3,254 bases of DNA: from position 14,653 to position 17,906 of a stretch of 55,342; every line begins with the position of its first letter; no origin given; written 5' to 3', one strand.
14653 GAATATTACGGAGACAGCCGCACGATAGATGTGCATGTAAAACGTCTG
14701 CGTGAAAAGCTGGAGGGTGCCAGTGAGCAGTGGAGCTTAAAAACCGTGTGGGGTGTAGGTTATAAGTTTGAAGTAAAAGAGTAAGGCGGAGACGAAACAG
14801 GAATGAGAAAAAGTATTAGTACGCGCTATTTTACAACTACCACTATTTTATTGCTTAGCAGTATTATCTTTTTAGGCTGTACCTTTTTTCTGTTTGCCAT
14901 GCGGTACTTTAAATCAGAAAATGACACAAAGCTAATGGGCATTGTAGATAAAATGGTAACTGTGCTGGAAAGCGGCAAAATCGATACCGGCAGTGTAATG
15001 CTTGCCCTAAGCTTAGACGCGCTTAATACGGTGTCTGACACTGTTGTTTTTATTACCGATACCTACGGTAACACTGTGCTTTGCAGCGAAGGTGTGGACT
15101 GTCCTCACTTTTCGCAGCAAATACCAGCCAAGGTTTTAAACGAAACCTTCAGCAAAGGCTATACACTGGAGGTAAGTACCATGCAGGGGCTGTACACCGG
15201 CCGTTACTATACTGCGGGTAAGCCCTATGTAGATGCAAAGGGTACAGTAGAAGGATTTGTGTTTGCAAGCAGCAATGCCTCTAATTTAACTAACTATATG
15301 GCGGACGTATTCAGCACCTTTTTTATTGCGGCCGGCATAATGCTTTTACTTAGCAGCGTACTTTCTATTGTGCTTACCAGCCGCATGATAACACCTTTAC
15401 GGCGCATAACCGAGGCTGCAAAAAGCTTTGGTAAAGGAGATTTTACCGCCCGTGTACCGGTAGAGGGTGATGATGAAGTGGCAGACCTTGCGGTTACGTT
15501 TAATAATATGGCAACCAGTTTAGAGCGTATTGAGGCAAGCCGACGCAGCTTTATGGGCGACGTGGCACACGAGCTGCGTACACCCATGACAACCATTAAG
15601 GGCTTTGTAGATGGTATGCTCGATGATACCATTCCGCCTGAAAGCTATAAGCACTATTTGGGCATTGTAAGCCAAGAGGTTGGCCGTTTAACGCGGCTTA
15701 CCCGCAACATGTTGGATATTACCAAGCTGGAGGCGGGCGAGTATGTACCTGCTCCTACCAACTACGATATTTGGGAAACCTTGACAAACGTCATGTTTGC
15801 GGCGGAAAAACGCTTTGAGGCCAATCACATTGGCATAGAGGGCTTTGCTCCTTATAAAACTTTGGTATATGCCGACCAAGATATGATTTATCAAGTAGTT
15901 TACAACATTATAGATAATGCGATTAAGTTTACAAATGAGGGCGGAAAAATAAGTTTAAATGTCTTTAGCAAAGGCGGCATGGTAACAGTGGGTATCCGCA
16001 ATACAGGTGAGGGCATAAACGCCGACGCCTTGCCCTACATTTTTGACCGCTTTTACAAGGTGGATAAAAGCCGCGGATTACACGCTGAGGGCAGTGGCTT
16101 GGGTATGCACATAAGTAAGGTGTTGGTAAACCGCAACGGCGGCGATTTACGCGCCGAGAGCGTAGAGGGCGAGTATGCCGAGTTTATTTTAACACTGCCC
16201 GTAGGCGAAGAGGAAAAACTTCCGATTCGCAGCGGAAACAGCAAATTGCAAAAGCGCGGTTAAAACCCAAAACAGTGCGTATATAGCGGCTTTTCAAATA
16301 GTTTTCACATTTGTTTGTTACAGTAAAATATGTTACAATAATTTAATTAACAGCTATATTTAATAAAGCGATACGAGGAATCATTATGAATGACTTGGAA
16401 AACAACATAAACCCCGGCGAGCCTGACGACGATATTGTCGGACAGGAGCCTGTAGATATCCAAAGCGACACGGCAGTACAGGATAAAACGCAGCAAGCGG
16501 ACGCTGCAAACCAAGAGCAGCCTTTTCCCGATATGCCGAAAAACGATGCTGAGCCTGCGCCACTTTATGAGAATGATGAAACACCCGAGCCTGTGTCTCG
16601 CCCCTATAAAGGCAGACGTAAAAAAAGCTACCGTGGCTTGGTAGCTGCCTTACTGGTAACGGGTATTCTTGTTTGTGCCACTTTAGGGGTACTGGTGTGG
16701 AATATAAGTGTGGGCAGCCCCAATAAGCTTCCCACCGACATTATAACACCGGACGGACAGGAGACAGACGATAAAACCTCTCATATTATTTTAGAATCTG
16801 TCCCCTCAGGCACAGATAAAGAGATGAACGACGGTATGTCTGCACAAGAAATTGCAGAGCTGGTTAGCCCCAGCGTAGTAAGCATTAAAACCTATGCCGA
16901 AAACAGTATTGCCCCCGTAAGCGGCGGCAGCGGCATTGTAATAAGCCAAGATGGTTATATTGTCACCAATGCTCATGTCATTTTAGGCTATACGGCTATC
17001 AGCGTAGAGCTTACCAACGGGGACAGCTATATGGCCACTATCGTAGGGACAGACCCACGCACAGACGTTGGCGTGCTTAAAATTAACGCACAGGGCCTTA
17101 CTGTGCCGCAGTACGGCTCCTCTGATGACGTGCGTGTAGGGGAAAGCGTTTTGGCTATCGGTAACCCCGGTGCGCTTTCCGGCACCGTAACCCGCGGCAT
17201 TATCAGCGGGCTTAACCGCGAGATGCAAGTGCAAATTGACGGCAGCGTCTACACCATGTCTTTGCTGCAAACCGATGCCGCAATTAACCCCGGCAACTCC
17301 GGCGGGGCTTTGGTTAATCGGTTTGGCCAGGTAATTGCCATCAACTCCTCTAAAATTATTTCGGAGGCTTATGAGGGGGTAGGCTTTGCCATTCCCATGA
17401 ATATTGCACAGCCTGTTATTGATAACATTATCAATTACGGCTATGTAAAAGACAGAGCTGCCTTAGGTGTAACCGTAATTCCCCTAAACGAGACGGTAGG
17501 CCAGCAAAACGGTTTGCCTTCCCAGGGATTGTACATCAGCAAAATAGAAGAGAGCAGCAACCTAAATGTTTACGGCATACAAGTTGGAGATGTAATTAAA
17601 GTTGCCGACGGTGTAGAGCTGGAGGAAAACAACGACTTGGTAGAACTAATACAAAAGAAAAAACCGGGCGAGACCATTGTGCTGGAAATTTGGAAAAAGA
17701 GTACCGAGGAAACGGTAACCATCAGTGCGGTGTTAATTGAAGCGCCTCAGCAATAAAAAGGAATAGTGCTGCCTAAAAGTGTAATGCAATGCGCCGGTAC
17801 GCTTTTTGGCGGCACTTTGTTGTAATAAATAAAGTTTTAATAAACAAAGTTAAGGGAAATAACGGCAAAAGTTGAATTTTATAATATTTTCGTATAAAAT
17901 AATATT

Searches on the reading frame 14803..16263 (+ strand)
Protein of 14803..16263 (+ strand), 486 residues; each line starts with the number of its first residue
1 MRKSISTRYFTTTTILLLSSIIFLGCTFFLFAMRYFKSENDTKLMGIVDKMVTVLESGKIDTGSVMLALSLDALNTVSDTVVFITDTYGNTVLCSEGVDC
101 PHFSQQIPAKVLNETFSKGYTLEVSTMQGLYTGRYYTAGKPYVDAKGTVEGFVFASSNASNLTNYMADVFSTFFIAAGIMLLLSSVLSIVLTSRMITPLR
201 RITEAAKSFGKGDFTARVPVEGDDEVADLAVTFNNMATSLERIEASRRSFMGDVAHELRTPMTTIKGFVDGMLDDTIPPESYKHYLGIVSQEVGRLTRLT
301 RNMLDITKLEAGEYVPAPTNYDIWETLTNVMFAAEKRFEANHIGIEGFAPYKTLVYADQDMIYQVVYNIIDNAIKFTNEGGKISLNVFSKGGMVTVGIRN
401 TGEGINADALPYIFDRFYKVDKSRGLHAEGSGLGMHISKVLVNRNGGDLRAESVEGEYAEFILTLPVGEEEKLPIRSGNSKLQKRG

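Call 32: search_protein_families(library=ncbifam, proteins=[window:14803-16263:+], max_evalue=1e-10)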
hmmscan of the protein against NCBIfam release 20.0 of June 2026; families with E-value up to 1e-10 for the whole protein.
window:14803-16263:+ (486 aa): 65 families (the best 25 are shown)
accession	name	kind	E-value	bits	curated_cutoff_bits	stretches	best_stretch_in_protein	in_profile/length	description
NF033092.0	HK_WalK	equivalog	8.6e-71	239.2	725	2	238-467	363-594/594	cell wall metabolism sensor histidine kinase WalK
NF046044.1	PnpS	equivalog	3.9e-57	194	400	1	218-466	142-390/390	two-component system histidine kinase PnpS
NF012163.2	BaeS_SmeS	equivalog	2.7e-54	184.8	500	1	164-452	157-443/457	sensor histidine kinase efflux regulator BaeS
TIGR01386.1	cztS_silS_copS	subfamily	1.3e-52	179.3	292.55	1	15-466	12-457/457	heavy metal sensor histidine kinase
NF040691.1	MtrAB_MtrB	equivalog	4.5e-52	177.7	450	1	163-473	180-498/507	MtrAB system histidine kinase MtrB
NF007837.0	PRK10549.1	equivalog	6.5e-51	173.5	603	1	172-466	165-457/466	envelope stress sensor histidine kinase BaeS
NF041210.1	his_kin_PieS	equivalog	3.3e-50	171.5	850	1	130-467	127-470/474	two component system sensor histidine kinase PieS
TIGR02966.1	phoR_proteo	equivalog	2.6e-49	168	334.2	1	238-463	105-331/333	phosphate regulon sensor histidine kinase PhoR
NF047874.1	MASE3_PAS_HK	subfamily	1.3e-48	166.3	560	1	244-471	395-629/655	MASE3 domain-containing sensor histidine kinase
NF008312.0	PRK11100.1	equivalog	3e-41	141.8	356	1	146-465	157-472/477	two-component system sensor histidine kinase CreC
NF033091.0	HK_VanS_ACDEFG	equivalog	1.3e-37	129.5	400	1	179-466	3-293/293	vancomycin resistance histidine kinase VanS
NF008468.0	PRK11360.1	equivalog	5.2e-37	127.5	646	1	250-472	399-613/616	two-component system sensor histidine kinase AtoS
TIGR02956.1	TMAO_torS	equivalog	6.8e-37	127.1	676.5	1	247-472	464-687/967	TMAO reductase system sensor histidine kinase/response regulator TorS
NF045911.1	TCSHisKinNblS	equivalog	8.9e-37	126.7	1000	1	246-454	387-607/621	two-component system sensor histidine kinase NblS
NF007345.0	PRK09835.1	subfamily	1.5e-36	126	423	1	12-466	17-479/482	Cu(+)/Ag(+) sensor histidine kinase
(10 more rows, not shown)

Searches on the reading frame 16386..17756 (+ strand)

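Call 32: search_protein_families(library=ncbifam, proteins=[window:16386-17756:+], max_evalue=1e-10)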
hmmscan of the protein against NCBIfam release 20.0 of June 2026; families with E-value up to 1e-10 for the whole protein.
window:16386-17756:+ (456 aa): 12 families
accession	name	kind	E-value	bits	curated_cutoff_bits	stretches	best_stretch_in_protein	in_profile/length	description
TIGR02037.1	degP_htrA_DO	subfamily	1.8e-77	261.1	416.2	1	175-447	56-326/434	Do family serine endopeptidase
NF047968.1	SerProtHtrA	equivalog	3.9e-64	217.3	470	1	143-446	45-355/357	serine protease HtrA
NF041521.1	HhoA_HhoB_HtrA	equivalog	3e-59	201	450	1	180-448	58-331/335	HhoA/HhoB/HtrA family serine endopeptidase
TIGR02038.1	protease_degS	equivalog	4.3e-54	184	422.95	1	148-445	42-343/351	outer membrane-stress sensor serine endopeptidase DegS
NF008147.1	PRK10898.1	equivalog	9.5e-50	169.7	408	1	150-446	44-345/352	outer membrane-stress sensor serine endopeptidase DegS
NF050055.1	SerProtHtrAMycob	equivalog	3e-48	165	800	1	131-446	186-496/502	serine protease HtrA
NF053637.1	SerProtHtrAspr2045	equivalog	1.8e-45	155.6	650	1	138-447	61-385/394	serine protease HtrA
NF008189.1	PRK10942.1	equivalog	1.9e-45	155.3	720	1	180-415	114-348/477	serine endoprotease DegP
NF007526.1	PRK10139.1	equivalog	8.7e-45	153.2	756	1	181-446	93-357/456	serine endoprotease DegQ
NF040960.1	MamE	equivalog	3.1e-42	145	800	1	176-349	118-294/659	magnetosome formation protease MamE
NF033740.0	MarP_fam_protase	equivalog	1.4e-23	83.6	250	1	147-347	180-376/390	MarP family serine protease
NF040961.1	MamO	equivalog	1.6e-20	73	800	1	150-363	72-282/648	magnetosome protein MamO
